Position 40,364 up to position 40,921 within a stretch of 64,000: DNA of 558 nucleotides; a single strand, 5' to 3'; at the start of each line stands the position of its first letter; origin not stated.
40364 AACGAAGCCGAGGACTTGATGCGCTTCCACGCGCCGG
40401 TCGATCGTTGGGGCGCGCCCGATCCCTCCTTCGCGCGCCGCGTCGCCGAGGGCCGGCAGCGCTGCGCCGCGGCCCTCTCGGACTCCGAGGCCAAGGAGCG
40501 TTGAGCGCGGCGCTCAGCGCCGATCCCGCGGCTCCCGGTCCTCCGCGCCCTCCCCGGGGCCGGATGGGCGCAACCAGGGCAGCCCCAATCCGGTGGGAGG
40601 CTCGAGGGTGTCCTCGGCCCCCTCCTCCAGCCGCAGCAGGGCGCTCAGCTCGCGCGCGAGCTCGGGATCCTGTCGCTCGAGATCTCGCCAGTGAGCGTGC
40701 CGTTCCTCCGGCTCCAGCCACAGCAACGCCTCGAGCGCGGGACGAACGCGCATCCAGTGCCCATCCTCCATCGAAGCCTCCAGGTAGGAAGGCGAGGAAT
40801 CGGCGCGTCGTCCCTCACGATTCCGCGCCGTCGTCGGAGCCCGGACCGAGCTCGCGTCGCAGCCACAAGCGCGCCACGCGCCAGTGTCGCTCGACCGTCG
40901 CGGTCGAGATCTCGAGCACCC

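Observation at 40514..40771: Orphan ORF encoding only the sigma-associated N-terminal domain of an ECF-linked Ser/Thr kinase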

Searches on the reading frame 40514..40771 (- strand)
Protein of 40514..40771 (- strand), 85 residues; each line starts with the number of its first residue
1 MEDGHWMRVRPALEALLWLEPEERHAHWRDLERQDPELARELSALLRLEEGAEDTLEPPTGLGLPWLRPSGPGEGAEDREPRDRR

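Call 5: search_protein_families(library=pfam, proteins=[window:40514-40771:-], max_evalue=1)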
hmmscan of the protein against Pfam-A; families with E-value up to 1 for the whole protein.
window:40514-40771:- (85 aa): 0 families

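Call 8: find_homologous_proteins(query=window:40517-40771:-, max_evalue=1)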
Query seq(85 aa) (85 aa): 2 proteins with E <= 1 among 7 candidates.
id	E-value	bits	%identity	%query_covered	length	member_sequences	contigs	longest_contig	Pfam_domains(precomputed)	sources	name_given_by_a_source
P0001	6.1e-48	179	100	100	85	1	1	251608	-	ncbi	-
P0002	3.8e-39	151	88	100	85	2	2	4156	-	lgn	-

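Call 18: search_protein_representatives(protein=window:40517-40771:-)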
Query: 85 residues. Proteins with E-value up to 0.001 (for the whole library): 17; up to 1e-10: 2; up to 1e-30: 1. The best 17 are listed.
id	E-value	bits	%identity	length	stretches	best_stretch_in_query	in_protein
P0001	1.9e-48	178.9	100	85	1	1-85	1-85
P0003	8.4e-11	58.3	54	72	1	1-71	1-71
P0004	2.3e-08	50.5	45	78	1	1-73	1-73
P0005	1.4e-06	44.8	46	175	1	3-70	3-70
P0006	1.5e-06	44.7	52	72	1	1-67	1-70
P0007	6.9e-06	42.6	43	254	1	3-70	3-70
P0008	7.0e-06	42.6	41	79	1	2-69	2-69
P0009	2.4e-05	40.8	43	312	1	3-71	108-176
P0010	8.1e-05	39.1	41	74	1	3-68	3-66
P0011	1.4e-04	38.4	43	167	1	3-70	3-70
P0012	1.5e-04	38.3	37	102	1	5-72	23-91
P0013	1.7e-04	38.1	41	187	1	3-70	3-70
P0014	3.2e-04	37.2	47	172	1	3-59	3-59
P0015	5.1e-04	36.6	44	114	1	4-60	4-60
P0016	5.1e-04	36.6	49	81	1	4-76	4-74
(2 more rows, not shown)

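Call 23: find_homologous_proteins(query=A2, max_evalue=0.01)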
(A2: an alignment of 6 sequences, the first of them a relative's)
Query A2 (6 sequences) (85 aa, profile of the alignment): 7 proteins with E <= 0.01 among 5683 candidates.
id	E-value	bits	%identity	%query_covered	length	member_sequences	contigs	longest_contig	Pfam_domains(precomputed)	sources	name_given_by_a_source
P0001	8.4e-29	117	100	100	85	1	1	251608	-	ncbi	-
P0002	1.2e-28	117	88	100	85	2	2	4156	-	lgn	-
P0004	3.7e-28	115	45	86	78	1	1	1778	-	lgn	-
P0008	1.4e-26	110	43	79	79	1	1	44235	-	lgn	-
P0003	5.4e-25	105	54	84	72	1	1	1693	-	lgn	-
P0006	1.0e-21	95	50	79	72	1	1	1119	-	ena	-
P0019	4.8e-21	93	51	84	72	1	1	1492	-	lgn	-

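Call 24: find_encoding_contigs(protein=P0008, flank=10000, max_places=3)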
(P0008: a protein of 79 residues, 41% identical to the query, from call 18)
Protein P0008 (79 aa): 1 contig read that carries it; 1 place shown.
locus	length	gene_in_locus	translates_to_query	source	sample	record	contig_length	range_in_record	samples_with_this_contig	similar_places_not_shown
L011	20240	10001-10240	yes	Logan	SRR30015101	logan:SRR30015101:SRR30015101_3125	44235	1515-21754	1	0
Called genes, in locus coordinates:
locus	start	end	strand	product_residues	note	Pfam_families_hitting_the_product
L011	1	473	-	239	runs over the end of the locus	-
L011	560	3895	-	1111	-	-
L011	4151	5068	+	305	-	PF12974:Phosphonate-bd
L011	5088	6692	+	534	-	PF00005:ABC_tran, PF13191:AAA_16 (weak), PF00528:BPD_transp_1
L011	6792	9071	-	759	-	PF01839:FG-GAP (faint), PF13517:FG-GAP_3, PF13884:Peptidase_S74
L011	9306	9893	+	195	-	PF07638:Sigma70_ECF, PF08281:Sigma70_r4_2 (weak)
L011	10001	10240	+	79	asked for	-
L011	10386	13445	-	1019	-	PF00069:Pkinase, PF07714:PK_Tyr_Ser-Thr, PF03109:ABC1 (weak), PF13424:TPR_12 (faint)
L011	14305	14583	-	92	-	PF11810:DUF3332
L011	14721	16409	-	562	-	PF01145:Band_7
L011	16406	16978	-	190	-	PF25842:NfeD_TM (weak)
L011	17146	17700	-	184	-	-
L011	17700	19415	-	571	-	PF11104:PilM_2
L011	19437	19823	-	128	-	-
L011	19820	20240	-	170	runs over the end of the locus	PF13490:zf-HC2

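Call 25: find_encoding_contigs(protein=P0004, flank=5000, max_places=3)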
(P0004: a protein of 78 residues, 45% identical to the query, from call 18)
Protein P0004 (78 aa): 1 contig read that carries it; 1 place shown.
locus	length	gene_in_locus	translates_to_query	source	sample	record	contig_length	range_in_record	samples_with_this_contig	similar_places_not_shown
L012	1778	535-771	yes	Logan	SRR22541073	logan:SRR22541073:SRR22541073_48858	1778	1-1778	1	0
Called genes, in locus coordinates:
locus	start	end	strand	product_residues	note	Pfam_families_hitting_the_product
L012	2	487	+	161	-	?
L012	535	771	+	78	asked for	-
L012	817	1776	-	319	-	?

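Call 26: find_encoding_contigs(protein=P0003, flank=5000, max_places=3)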
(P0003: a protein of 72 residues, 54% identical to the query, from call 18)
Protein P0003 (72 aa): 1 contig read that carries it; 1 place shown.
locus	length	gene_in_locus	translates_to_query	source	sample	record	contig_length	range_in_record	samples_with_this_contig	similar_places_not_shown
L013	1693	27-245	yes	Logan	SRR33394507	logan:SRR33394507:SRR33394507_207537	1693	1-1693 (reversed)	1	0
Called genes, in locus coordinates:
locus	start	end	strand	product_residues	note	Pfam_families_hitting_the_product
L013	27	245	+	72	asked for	-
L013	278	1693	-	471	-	?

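Call 34: find_encoding_contigs(protein=P0006, flank=5000, max_places=3)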
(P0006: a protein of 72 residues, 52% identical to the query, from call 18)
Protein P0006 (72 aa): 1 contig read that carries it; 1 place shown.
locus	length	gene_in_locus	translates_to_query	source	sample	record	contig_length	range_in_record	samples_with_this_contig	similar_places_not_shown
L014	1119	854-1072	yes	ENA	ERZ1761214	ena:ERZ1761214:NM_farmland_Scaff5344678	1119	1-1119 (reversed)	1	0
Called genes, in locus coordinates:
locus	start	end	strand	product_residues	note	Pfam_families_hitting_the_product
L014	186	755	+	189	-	PF07638:Sigma70_ECF, PF08281:Sigma70_r4_2 (weak)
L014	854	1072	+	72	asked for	-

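Call 35: find_encoding_contigs(protein=P0019, flank=5000, max_places=3)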
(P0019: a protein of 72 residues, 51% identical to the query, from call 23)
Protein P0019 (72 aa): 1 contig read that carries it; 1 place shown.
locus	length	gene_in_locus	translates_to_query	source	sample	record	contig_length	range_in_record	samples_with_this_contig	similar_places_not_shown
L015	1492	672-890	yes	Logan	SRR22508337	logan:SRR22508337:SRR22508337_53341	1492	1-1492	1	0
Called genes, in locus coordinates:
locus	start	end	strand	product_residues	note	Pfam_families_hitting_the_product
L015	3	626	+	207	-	?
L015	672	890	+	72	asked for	-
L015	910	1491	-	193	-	?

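Call 44: find_related_loci(query=A2, collection=metagenome_contigs, flank=5000)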
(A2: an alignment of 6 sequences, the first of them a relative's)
Query A2 (85 aa) in metagenome_contigs; peptide patterns used: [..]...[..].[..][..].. (x = any residue, [..] = any of these).
143 stretches matched a pattern; 1 encode a relative of the query (tblastn E <= 1e-3); 1 distinct loci.
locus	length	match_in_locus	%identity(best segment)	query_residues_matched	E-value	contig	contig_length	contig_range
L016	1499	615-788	38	5-62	2e-6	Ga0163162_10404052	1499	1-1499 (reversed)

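Call 46: predict_structure(alignment_id=A4)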
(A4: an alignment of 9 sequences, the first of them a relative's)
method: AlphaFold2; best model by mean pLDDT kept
length: 85 residues; sequences in the alignment: 9
mean_pLDDT: 71.4   pTM: 0.47
mean pLDDT of the five models: 71.4, 69.7, 64.9, 64.9, 62.2
residues with pLDDT >= 90: 15; 70-90: 30; 50-70: 28; < 50: 12
segments of 3 or more residues with pLDDT < 50: 74-79, 83-85
pLDDT, mean of each block of 10 residues (from residue 1): 79 89 88 92 75 55 59 48 47
secondary structure, 60 per line:
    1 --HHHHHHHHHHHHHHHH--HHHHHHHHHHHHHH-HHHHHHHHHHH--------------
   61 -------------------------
elements in order: H3-18 H21-34 H36-46

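Call 48: search_solved_structures(query=A4, max_evalue=10, show_alignments=3)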
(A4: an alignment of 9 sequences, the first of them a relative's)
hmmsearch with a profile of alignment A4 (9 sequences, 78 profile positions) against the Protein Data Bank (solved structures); distinct sequences matched with E-value up to 10: 8.
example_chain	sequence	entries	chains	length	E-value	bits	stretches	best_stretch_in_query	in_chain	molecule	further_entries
9eed_A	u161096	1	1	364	3e-07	34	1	3-74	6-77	Kinase domain protein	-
4alz_A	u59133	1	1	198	0.16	15.6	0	34-69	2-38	YOP PROTEINS TRANSLOCATION PROTEIN D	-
1vej_A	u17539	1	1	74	0.53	13.9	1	9-49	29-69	RIKEN cDNA 4931431F19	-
2w1z_A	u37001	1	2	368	0.54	13.9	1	9-50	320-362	ROP2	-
6prh_A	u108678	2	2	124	0.79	13.4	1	9-57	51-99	RicA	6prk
8yor_E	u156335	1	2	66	0.94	13.1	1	10-51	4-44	Histidine--tRNA ligase, cytoplasmic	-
2pih_A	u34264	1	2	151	1.2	12.8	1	9-57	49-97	Protein ymcA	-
2nwi_A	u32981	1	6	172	5.4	10.7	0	23-42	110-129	Hypothetical protein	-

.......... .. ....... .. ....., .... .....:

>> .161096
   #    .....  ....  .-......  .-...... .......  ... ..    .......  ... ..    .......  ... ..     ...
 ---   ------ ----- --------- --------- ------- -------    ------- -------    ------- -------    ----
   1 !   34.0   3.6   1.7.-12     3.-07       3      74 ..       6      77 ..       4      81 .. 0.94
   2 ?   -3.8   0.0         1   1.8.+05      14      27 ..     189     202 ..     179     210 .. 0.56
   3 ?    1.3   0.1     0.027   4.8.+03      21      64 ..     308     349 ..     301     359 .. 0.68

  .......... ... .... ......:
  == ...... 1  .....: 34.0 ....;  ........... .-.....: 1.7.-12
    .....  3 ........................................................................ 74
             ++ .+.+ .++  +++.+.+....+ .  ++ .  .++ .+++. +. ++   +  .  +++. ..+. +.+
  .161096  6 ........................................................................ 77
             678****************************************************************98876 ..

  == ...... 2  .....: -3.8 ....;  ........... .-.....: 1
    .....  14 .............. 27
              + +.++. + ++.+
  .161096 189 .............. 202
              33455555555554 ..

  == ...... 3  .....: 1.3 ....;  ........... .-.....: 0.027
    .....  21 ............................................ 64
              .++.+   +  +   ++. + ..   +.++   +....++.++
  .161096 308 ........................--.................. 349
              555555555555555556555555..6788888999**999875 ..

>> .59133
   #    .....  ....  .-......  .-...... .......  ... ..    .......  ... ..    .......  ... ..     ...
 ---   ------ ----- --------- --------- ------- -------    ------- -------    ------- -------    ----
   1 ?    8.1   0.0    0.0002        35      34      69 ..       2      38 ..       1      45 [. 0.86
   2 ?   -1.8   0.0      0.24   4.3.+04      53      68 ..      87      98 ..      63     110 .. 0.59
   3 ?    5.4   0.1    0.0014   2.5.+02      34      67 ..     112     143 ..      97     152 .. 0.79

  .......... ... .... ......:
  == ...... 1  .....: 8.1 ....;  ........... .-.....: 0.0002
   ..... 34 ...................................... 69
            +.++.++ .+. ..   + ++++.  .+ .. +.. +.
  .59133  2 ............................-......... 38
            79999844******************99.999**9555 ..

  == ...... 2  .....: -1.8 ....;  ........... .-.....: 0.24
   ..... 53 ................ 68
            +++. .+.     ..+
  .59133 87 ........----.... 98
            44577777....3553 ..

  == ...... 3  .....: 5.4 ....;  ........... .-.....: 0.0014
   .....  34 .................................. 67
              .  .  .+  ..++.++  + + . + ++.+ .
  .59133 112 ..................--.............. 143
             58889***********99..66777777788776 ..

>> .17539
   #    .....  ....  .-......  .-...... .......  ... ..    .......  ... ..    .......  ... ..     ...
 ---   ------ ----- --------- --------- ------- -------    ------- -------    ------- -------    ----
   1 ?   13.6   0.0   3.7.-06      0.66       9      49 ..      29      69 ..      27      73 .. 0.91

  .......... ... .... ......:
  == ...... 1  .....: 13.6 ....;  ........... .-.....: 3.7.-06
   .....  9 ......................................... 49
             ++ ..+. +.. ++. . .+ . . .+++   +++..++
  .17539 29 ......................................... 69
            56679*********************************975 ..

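Call 50: search_solved_structures(query=A2, max_evalue=10, show_alignments=1)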
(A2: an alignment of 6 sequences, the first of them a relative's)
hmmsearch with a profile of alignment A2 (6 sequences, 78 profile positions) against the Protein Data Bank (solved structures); distinct sequences matched with E-value up to 10: 15.
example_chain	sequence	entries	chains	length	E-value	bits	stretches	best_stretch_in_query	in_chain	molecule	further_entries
9eed_A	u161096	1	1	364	0.021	18.4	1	5-77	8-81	Kinase domain protein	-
1x59_A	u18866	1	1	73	0.12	15.9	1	10-50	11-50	Histidyl-tRNA synthetase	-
2w1z_A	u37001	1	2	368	0.14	15.8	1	9-50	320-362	ROP2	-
8yor_E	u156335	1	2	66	0.15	15.6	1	10-50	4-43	Histidine--tRNA ligase, cytoplasmic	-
4yhb_A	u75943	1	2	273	0.47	14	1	49-72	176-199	Iron-chelator utilization protein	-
8far_A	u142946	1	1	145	0.56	13.8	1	2-46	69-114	I432-1-CC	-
3dzo_A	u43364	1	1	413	0.57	13.8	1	9-62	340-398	Rhoptry kinase domain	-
9e6q_AU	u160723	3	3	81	0.69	13.5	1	17-66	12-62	Large ribosomal subunit protein uL23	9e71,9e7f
8cus_A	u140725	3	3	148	0.79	13.3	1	2-46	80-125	I432-1(NaCl) Chain A | I432-1(Imd) Chain A | I432-1-X3 Chain A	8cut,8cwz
4phc_A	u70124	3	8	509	2.1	11.9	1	10-51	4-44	Histidine--tRNA ligase, cytoplasmic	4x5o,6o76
4g85_A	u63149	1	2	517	2.7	11.6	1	10-51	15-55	Histidine-tRNA ligase, cytoplasmic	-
8fwd_1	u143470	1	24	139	3.5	11.3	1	2-47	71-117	O43-rpxdoc-EK1_B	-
2nwi_A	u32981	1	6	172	4.5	10.9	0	22-42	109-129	Hypothetical protein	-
2lw7_A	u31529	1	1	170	5.4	10.6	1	10-50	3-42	Histidine--tRNA ligase, cytoplasmic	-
8yp1_A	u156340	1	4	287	6.6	10.4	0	10-50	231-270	Immunoglobulin heavy constant gamma 1,Histidine--tRNA ligase, cytoplasmic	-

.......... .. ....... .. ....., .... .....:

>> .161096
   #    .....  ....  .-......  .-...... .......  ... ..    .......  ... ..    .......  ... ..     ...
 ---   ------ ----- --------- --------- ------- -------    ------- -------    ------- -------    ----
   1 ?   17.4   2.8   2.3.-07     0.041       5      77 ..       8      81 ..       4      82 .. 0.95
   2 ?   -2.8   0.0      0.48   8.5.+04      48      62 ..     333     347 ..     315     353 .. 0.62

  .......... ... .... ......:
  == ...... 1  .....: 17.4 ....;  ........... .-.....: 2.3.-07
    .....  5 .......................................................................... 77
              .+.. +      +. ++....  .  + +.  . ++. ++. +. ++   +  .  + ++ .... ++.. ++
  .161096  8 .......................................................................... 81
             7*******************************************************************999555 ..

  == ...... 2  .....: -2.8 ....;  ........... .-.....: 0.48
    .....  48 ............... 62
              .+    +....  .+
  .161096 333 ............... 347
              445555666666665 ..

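Call 54: search_protein_families(library=ncbifam, proteins=[window:40514-40771:-], max_evalue=0.1)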
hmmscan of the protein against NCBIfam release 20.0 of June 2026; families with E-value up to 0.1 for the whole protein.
window:40514-40771:- (85 aa): 0 families

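Call 76: fold_search(model_id=the predicted structure, library=pdb)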
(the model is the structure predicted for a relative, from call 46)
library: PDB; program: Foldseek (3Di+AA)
matches with E <= 10: 8; with E <= 0.001: 0
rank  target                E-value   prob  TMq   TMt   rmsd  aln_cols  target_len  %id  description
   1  3hjl                  4.6e+00  0.25  0.33  0.10   1.6        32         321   28  The structure of full-length FliG from Aquifex aeolicus (released 2010-08-04)
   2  1fka_O                6.1e+00  0.13  0.30  0.29   8.7        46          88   30  STRUCTURE OF FUNCTIONALLY ACTIVATED SMALL RIBOSOMAL SUBUNIT AT 3.3 A RESOLUTION (released 2000-09-04)
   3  1iur_MODEL_1_A        6.5e+00  0.09  0.36  0.35   4.7        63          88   19  DnaJ domain of human KIAA0730 protein (released 2003-10-07)
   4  9hqv_Bk               6.5e+00  0.09  0.30  0.10  10.3        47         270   26  Cryo-EM structure of the small subunit of the mitochondrial ribosome from Toxoplasma gondii (released 2025-06-11)
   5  9vff_MODEL_1_A        6.9e+00  0.06  0.30  0.35  12.4        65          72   20  Solution structure of XPC binding domain of a hHR23B variant - H274N/H323Q (released 2025-10-01)
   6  9ec0_C                9.1e+00  0.11  0.41  0.15   3.9        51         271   22  Structure of the CARMIL dimer bound to Capping Protein (released 2026-01-21)
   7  5ife_C                9.1e+00  0.06  0.28  0.04   4.8        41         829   20  Crystal structure of the human SF3b core complex (released 2016-10-26)
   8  2rn7_MODEL_1_A        9.1e+00  0.03  0.29  0.24  12.3        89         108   22  NMR solution structure of TnpE protein from Shigella flexneri. Northeast Structural Genomics Target SfR125 (released 2008-01-15)

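Call 82: find_encoding_contigs(protein=P0021, flank=6000, max_places=3)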
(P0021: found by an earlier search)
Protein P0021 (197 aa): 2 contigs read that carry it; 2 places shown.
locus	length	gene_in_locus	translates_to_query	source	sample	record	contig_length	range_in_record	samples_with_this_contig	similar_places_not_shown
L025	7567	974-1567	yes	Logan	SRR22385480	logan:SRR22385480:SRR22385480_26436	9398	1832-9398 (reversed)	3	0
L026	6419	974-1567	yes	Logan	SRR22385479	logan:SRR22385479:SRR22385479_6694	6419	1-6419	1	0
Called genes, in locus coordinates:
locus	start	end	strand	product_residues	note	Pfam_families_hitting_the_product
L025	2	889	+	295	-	?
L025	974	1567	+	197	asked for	PF07638:Sigma70_ECF, PF08281:Sigma70_r4_2 (weak)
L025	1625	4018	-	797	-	PF00069:Pkinase, PF07714:PK_Tyr_Ser-Thr, PF03109:ABC1 (weak)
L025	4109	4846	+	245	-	PF00881:Nitroreductase, PF28600:Nitroreductase_C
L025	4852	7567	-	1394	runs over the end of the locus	PF13374:TPR_10 (faint), PF13424:TPR_12 (weak), PF13181:TPR_8 (faint), PF13424:TPR_12, PF12770:CHAT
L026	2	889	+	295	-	?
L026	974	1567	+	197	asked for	PF07638:Sigma70_ECF, PF08281:Sigma70_r4_2 (weak)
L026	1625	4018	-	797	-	PF00069:Pkinase, PF07714:PK_Tyr_Ser-Thr, PF03109:ABC1 (weak)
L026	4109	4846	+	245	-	PF00881:Nitroreductase, PF28600:Nitroreductase_C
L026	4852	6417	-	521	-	?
